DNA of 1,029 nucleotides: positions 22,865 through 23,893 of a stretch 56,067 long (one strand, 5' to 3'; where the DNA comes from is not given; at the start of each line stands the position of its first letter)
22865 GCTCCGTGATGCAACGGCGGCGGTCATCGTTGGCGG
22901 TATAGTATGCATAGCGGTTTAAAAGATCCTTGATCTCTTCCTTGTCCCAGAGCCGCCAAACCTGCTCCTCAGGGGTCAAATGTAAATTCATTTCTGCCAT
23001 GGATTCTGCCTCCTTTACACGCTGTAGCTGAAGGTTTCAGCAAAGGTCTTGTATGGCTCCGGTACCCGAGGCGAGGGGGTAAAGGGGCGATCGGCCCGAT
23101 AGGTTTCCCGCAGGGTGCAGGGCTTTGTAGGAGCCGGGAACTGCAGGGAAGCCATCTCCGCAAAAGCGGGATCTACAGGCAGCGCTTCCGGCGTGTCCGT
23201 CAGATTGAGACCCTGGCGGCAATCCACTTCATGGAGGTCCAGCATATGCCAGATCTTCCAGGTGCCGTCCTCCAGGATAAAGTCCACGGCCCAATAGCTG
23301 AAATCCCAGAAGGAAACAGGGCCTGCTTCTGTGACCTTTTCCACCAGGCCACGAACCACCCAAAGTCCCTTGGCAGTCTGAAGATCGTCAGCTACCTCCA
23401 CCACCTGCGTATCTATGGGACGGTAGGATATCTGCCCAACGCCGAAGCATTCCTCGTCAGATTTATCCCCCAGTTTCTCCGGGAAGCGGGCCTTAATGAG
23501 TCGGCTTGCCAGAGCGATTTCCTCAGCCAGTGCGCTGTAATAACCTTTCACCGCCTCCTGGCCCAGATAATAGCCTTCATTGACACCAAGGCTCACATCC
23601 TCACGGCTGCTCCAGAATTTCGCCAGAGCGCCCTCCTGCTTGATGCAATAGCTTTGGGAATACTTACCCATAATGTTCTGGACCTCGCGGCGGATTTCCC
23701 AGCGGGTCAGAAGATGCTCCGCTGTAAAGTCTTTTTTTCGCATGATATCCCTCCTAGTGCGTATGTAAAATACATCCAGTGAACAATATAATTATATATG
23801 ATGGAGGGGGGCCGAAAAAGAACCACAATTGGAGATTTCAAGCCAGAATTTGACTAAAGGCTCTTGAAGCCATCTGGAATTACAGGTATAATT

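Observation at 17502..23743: Cassette copy 1: A-B-C + binding lipoprotein + atypical OYE reductase in one minus-strand operon, with a divergent AraC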

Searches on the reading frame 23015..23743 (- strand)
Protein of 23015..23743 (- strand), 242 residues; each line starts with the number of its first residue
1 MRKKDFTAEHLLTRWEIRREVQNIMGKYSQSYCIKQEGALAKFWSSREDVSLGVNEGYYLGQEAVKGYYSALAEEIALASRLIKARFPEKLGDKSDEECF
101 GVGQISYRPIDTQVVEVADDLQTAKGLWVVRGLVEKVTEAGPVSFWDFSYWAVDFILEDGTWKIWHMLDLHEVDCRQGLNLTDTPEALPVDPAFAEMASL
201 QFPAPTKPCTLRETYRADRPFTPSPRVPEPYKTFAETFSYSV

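Call 4: search_protein_families(library=pfam, proteins=[window:23015-23743:-], max_evalue=0.01)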
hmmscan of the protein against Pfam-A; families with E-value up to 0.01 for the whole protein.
window:23015-23743:- (242 aa): 1 family
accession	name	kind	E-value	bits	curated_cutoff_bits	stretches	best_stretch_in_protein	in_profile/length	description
PF13577.12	SnoaL_4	-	0.00021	21.7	24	1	18-167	6-125/126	SnoaL-like domain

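Call 13: search_solved_structures(query=window:23015-23743:-, max_evalue=1, show_alignments=1)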
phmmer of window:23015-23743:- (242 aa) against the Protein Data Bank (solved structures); distinct sequences matched with E-value up to 1: 3.
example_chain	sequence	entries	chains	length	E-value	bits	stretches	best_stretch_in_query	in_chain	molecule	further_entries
8abu_A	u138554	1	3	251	0.0061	19.1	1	113-167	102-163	SnoaL-like domain-containing protein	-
8abt_A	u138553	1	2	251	0.0062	19.1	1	113-167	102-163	SnoaL-like domain-containing protein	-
8abv_A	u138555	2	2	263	0.0089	18.6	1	114-166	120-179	SnoaL-like domain-containing protein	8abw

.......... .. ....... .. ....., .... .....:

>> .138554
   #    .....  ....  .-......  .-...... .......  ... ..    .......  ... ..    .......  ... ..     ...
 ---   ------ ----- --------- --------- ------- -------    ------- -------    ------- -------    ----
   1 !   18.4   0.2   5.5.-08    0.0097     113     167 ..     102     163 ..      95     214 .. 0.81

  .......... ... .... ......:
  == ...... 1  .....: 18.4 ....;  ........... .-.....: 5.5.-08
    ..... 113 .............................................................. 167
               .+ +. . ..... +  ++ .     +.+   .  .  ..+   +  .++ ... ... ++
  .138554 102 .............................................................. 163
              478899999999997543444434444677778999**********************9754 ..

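Call 18: find_homologous_proteins(query=window:23015-23743:-, max_evalue=0.001)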
Query window:23015-23743:- (242 aa): 139 proteins with E <= 0.001 among 481 candidates; the best 120 are listed.
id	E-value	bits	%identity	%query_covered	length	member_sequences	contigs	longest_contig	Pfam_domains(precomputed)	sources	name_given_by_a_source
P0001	7.6e-159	545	98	100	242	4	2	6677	-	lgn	-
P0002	7.3e-152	522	92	100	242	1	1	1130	-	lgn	-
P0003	4.1e-148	509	90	100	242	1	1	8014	-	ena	-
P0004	2.8e-140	484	84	100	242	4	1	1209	-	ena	-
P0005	1.2e-138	478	83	100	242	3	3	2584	-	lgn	-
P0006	3.4e-138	477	84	100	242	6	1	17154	-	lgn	-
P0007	3.9e-138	477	83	100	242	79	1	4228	-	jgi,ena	jgi:hypothetical protein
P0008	1.8e-137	475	81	100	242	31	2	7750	-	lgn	-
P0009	2.0e-137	474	83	100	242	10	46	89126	-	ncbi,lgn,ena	-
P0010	5.6e-137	473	83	100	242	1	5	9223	-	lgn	-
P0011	9.0e-137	472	83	100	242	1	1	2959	-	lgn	-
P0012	3.2e-135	467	83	100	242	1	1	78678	-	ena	-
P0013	5.9e-135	466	82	100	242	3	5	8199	-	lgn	-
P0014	1.3e-134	465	83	99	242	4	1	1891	-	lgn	-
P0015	3.5e-134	464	82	100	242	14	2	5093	-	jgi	jgi:hypothetical protein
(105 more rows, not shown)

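Call 20: find_related_loci(query=A1, collection=genome_contigs, flank=10000)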
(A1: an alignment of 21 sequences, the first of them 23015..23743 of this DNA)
Query A1 (242 aa) in genome_contigs; peptide patterns used: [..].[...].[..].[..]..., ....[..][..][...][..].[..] (x = any residue, [..] = any of these).
250 stretches matched a pattern; 147 encode a relative of the query (tblastn E <= 1e-3); the best 80 are kept; 80 distinct loci.
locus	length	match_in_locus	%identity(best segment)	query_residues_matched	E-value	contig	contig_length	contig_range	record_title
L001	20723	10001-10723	84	1-241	3e-141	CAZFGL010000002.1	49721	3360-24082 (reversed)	MAG TPA_asm: uncultured Oscillospiraceae bacterium isolate SRP350583_co2_249 genome assembly, contig: NODE_834_length_49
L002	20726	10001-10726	83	1-242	1e-139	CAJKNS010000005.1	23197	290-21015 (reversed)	MAG TPA_asm: uncultured Clostridiales bacterium isolate ERR321553-bin.17 genome assembly, contig: NODE_1017_length_23197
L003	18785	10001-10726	83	1-242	3e-139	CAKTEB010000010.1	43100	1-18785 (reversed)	MAG: uncultured Oscillospiraceae bacterium isolate REFINED_METABAT215_TOP10_CONTIGS_1500_ASSEMBLY_K77_MERGED__Hadza_PheC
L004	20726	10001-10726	83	1-242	2e-138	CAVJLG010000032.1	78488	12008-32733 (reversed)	Barnesiella intestinihominis isolate H07681-L1_cleanbin_000011 genome assembly, contig: Spades_H07681-L1_contig_146, who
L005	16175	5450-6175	82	1-242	2e-138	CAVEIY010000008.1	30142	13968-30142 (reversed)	Flexilinea sp. isolate G02651-L1_cleanbin_000059 genome assembly, contig: Spades_G02651-L1_contig_936, whole genome shot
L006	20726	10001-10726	73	1-242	1e-122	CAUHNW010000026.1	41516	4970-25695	MAG TPA_asm: uncultured Oscillospiraceae bacterium isolate SRR16280072_bin.27_MetaWRAP_v1.3_MAG genome assembly, contig:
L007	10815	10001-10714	72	3-240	4e-115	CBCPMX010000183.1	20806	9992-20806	MAG: uncultured Oscillospiraceae bacterium isolate metabat2_coassembly.36_MAGs genome assembly, contig: k87_1837764, who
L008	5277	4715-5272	83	1-186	5e-108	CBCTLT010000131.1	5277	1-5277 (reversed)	MAG TPA_asm: uncultured Oscillospiraceae bacterium isolate SRR20550331_binner13_Refined_42 genome assembly, contig: ERZ2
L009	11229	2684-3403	82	1-240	4e-128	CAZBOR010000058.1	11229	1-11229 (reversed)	MAG TPA_asm: uncultured Oscillospiraceae bacterium isolate SRP222994_co1_254 genome assembly, contig: NODE_12267_length_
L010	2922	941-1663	54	3-242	1e-87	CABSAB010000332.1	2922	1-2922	MAG TPA_asm: uncultured Clostridiales bacterium isolate MGYG-HGUT-02071 genome assembly, contig: GUT_GENOME125826_332, w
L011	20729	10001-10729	54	1-242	1e-85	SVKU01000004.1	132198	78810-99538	MAG: Oscillospiraceae bacterium isolate SIG469 NODE_664_length_132198_cov_2.128181, whole genome shotgun sequence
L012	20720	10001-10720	54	4-242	8e-86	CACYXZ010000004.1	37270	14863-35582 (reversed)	MAG: Ruminococcaceae bacterium isolate RUG12379 genome assembly, contig: RUG12379_asm_4, whole genome shotgun sequence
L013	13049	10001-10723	54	3-242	2e-85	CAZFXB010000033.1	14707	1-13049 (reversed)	MAG TPA_asm: uncultured Oscillospiraceae bacterium isolate SRP350583_co2_259 genome assembly, contig: NODE_6005_length_1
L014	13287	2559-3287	53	1-242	3e-85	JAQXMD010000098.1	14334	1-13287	MAG: Oscillospiraceae bacterium isolate SUG1319 k141_7541635, whole genome shotgun sequence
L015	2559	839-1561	54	3-242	1e-86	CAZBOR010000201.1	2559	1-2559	MAG TPA_asm: uncultured Oscillospiraceae bacterium isolate SRP222994_co1_254 genome assembly, contig: NODE_70324_length_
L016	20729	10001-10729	52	1-242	7e-84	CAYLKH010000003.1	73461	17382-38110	MAG TPA_asm: uncultured Oscillospiraceae bacterium isolate SRP225648_co1_79 genome assembly, contig: NODE_509_length_734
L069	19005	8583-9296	45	6-241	1e-66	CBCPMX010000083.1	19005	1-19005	MAG: uncultured Oscillospiraceae bacterium isolate metabat2_coassembly.36_MAGs genome assembly, contig: k87_1716507, who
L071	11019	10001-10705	44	8-241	2e-66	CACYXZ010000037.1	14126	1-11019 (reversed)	MAG: Ruminococcaceae bacterium isolate RUG12379 genome assembly, contig: RUG12379_asm_37, whole genome shotgun sequence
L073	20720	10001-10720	43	4-241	2e-65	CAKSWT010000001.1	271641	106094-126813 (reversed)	MAG: uncultured Oscillospiraceae bacterium isolate REFINED_METABAT215_TOP10_CONTIGS_1500_ASSEMBLY_K77_MERGED__Hadza_PheC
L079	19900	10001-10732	44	1-242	2e-64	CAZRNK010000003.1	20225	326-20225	MAG TPA_asm: uncultured Oscillospiraceae bacterium isolate SRP141132_co7_17 genome assembly, contig: NODE_1846_length_20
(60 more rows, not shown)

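Call 32: predict_structure(alignment_id=A1)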
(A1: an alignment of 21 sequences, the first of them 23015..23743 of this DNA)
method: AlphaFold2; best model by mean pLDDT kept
length: 242 residues; sequences in the alignment: 21
mean_pLDDT: 93.2   pTM: 0.88
mean pLDDT of the five models: 93.2, 93.0, 92.6, 92.1, 92.0
residues with pLDDT >= 90: 203; 70-90: 35; 50-70: 2; < 50: 2
segments of 3 or more residues with pLDDT < 50: none
pLDDT, mean of each block of 10 residues (from residue 1): 76 96 96 94 97 98 98 97 95 94 91 93 96 94 93 97 98 89 85 96 96 88 91 89 92
secondary structure, 60 per line:
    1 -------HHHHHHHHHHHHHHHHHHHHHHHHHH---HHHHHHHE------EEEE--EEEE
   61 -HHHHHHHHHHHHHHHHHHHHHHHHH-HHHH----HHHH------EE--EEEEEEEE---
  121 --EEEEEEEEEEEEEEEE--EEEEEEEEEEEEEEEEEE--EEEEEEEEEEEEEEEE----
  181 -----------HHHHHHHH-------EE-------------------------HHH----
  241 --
elements in order: H8-33 H37-43 E51-54 E57-60 H62-86 H88-91 H96-99 E110-117 E123-138 E141-158 E161-176 H192-199

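Call 37: fold_search(model_id=the predicted structure, library=pdb)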
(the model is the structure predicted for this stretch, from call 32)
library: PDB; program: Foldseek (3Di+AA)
matches with E <= 10: 1016; with E <= 0.001: 245
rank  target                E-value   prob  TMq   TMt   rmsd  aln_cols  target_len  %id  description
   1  8abu_C                2.6e-11  1.00  0.56  0.58   7.2       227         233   20  Crystal structure of NaLdpA mutant H97Q in complex with erythro-DGPD (released 2023-02-01)
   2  8abu_A                3.1e-11  1.00  0.57  0.59   8.3       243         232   19  Crystal structure of NaLdpA mutant H97Q in complex with erythro-DGPD (released 2023-02-01)
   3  8abt_B                3.3e-11  1.00  0.57  0.59   8.3       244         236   20  Crystal structure of NaLdpA in complex with the product analog Resveratrol (released 2023-02-01)
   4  8abu_B                4.4e-11  1.00  0.57  0.57   7.1       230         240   20  Crystal structure of NaLdpA mutant H97Q in complex with erythro-DGPD (released 2023-02-01)
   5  8abt_A                5.6e-11  1.00  0.56  0.57   7.2       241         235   20  Crystal structure of NaLdpA in complex with the product analog Resveratrol (released 2023-02-01)
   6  8abv                  1.0e-10  1.00  0.56  0.56   7.2       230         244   19  Crystal structure of SpLdpA in complex with erythro-DGPD (released 2023-02-01)
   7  8abw                  6.1e-10  1.00  0.56  0.56   7.2       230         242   19  Crystal structure of SpLdpA in complex with threo-DGPD (released 2023-02-01)
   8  3s5c_F                6.9e-08  1.00  0.47  0.74   7.0       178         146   16  Crystal Structure of a Hexachlorocyclohexane dehydrochlorinase (LinA) Type2 (released 2012-05-23)
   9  2chc_A                1.6e-07  1.00  0.44  0.60   5.4       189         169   15  Structure of Rv3472(D26N), a function unknown protein from Mycobacterium tuberculosis (released 2007-05-01)
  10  8t6n_E                2.7e-07  1.00  0.41  0.61   6.8       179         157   12  Crystal structure of T33-27.1: Deep-learning sequence design of co-assembling tetrahedron protein nanoparticles (released 2024-04-24)
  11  3s5c_D                4.2e-07  1.00  0.47  0.71   9.8       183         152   16  Crystal Structure of a Hexachlorocyclohexane dehydrochlorinase (LinA) Type2 (released 2012-05-23)
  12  2chc_B                5.0e-07  1.00  0.45  0.64   5.0       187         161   15  Structure of Rv3472(D26N), a function unknown protein from Mycobacterium tuberculosis (released 2007-05-01)
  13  2chc_C                5.0e-07  1.00  0.44  0.63   5.0       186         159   16  Structure of Rv3472(D26N), a function unknown protein from Mycobacterium tuberculosis (released 2007-05-01)
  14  3s5c_E                5.6e-07  1.00  0.49  0.74   7.0       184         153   17  Crystal Structure of a Hexachlorocyclohexane dehydrochlorinase (LinA) Type2 (released 2012-05-23)
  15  3s5c_A                7.6e-07  1.00  0.48  0.75   6.8       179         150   16  Crystal Structure of a Hexachlorocyclohexane dehydrochlorinase (LinA) Type2 (released 2012-05-23)
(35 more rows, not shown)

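Call 44: search_solved_structures(query=A1, max_evalue=10, show_alignments=4)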
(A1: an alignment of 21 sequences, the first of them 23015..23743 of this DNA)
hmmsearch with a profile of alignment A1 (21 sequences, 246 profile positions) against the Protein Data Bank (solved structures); distinct sequences matched with E-value up to 10: 8.
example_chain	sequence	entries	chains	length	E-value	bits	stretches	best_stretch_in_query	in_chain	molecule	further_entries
8abu_A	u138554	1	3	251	5.2e-07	32.4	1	114-189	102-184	SnoaL-like domain-containing protein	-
8abt_A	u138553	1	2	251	5.4e-07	32.4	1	114-189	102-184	SnoaL-like domain-containing protein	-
8abv_A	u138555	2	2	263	1.4e-06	31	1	114-188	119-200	SnoaL-like domain-containing protein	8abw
9nx3_A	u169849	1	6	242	0.57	12.6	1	108-185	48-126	Capsid decoration protein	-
3w6x_A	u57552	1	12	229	0.6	12.6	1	143-174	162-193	MPR1 protein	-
3w6s_A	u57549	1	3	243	0.73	12.3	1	143-174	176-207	MPR1 protein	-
3w91_A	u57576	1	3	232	0.73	12.3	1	143-174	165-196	MPR1 protein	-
1avy_A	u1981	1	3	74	1.6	11.2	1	107-145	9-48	FIBRITIN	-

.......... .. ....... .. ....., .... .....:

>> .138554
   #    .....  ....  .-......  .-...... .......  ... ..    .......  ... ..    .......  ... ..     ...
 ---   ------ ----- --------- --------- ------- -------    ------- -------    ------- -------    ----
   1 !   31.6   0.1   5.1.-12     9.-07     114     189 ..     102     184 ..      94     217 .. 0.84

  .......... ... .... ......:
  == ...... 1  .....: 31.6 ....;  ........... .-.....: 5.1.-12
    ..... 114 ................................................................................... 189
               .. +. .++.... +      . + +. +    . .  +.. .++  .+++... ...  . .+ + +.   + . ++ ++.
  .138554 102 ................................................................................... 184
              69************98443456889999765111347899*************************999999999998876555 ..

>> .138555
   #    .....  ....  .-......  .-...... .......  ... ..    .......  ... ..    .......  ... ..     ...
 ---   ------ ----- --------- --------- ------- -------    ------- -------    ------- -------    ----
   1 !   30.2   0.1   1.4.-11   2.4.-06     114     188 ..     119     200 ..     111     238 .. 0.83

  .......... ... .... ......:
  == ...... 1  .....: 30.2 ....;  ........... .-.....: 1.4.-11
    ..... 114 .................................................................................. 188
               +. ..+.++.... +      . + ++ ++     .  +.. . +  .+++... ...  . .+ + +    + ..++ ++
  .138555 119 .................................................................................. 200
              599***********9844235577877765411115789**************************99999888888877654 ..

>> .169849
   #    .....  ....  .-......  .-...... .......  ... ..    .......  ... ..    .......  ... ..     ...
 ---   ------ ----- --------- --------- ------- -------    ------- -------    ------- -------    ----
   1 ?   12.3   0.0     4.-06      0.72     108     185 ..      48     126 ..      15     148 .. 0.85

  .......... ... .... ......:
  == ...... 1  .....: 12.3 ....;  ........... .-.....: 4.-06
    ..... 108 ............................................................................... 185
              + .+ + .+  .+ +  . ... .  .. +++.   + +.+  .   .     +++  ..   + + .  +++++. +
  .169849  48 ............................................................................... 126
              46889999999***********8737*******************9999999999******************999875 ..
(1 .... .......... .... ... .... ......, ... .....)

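Call 49: search_protein_families(library=pfam, alignment_id=A4, max_evalue=0.0001)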
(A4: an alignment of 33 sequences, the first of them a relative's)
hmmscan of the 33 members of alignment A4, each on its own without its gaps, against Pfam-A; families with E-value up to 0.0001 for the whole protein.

A. member 1, L009:1727-2578:+ (284 aa): 0 families

B. families by the number of members that match (of 33 scanned): 19 families
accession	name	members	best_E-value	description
PF02447.22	GntP_permease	3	3.4e-09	GntP family permease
PF06207.16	DUF1002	1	1.7e-58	Protein of unknown function (DUF1002)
PF01554.23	MatE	1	1.4e-50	MatE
PF00248.27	Aldo_ket_red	1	7.6e-37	Aldo/keto reductase family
PF02784.22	Orn_Arg_deC_N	1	1.2e-25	Pyridoxal-dependent decarboxylase, pyridoxal binding domain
PF20434.5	BD-FAE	1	3e-22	BD-FAE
PF00278.28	Orn_DAP_Arg_deC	1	1.6e-18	Pyridoxal-dependent decarboxylase, C-terminal sheet domain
PF07859.19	Abhydrolase_3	1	2.4e-15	alpha/beta hydrolase fold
PF00326.27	Peptidase_S9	1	1.9e-13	Prolyl oligopeptidase family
PF01738.24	DLH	1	1e-08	Dienelactone hydrolase family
PF03023.19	MurJ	1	4.6e-08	Lipid II flippase MurJ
PF13187.11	Fer4_9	1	3.1e-07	4Fe-4S dicluster domain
PF13440.11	Polysacc_synt_3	1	1.1e-06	Polysaccharide biosynthesis protein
PF07179.17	SseB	1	6.3e-06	SseB protein N-terminal domain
PF13534.11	Fer4_17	1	7.9e-06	4Fe-4S dicluster domain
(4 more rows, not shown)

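Call 70: search_protein_families(library=ncbifam, proteins=[window:23015-23743:-], max_evalue=0.001)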
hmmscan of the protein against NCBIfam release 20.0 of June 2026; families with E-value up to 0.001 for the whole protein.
window:23015-23743:- (242 aa): 0 families

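Call 72: search_protein_families(library=pfam, proteins=[L011:1-1242:-, L016:5819-6610:-, L069:15493-16626:+, L071:1212-2117:+, L071:232-1269:+, L073:15296-16318:-, L073:16279-17460:-, L079:3234-4391:-, L079:4333-5232:-], max_evalue=0.001)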
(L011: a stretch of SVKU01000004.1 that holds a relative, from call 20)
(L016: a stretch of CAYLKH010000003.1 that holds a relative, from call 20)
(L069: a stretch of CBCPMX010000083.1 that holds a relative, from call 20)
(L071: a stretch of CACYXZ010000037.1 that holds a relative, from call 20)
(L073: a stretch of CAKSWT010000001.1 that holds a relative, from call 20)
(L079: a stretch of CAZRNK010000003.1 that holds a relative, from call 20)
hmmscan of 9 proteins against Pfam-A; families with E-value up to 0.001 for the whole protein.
L011:1-1242:- (414 aa): 1 family
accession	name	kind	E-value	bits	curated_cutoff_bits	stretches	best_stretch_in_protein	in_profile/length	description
PF01554.23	MatE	-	2.2e-56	190.4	24.9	2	30-190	1-160/161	MatE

L016:5819-6610:- (264 aa): 0 families

L069:15493-16626:+ (378 aa): 1 family
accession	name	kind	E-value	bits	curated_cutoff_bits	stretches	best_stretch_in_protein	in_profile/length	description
PF01790.23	LGT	-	4.1e-73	246.1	24.9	1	57-298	1-240/240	Prolipoprotein diacylglyceryl transferase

L071:1212-2117:+ (302 aa): 1 family
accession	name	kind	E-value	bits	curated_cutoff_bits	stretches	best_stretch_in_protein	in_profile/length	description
PF00528.27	BPD_transp_1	-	4.6e-17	62.8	26.4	1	123-290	12-177/184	Binding-protein-dependent transport system inner membrane component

L071:232-1269:+ (346 aa): 1 family
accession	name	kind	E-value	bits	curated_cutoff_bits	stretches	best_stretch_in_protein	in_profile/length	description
PF00528.27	BPD_transp_1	-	8.6e-13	48.8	26.4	1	124-323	6-172/184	Binding-protein-dependent transport system inner membrane component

L073:15296-16318:- (341 aa): 1 family
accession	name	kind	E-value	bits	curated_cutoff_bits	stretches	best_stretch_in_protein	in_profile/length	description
PF02653.21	BPD_transp_2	-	2.4e-37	129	26.8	1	54-328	4-269/269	Branched-chain amino acid transport system / permease component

L073:16279-17460:- (394 aa): 1 family
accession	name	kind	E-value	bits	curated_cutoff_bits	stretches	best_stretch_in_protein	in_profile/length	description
PF02653.21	BPD_transp_2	-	4.7e-37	128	26.8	1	111-378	2-269/269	Branched-chain amino acid transport system / permease component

L079:3234-4391:- (386 aa): 1 family
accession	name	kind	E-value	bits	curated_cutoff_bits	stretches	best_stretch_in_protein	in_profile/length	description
PF02653.21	BPD_transp_2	-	1.3e-43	149.5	26.8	1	71-359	4-269/269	Branched-chain amino acid transport system / permease component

L079:4333-5232:- (300 aa): 2 families
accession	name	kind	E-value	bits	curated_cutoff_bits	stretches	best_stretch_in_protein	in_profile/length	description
PF02653.21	BPD_transp_2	-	8.8e-45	153.4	26.8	1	15-284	2-269/269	Branched-chain amino acid transport system / permease component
PF01032.23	FecCD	-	0.0004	20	26.5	1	59-211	94-234/311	FecCD transport family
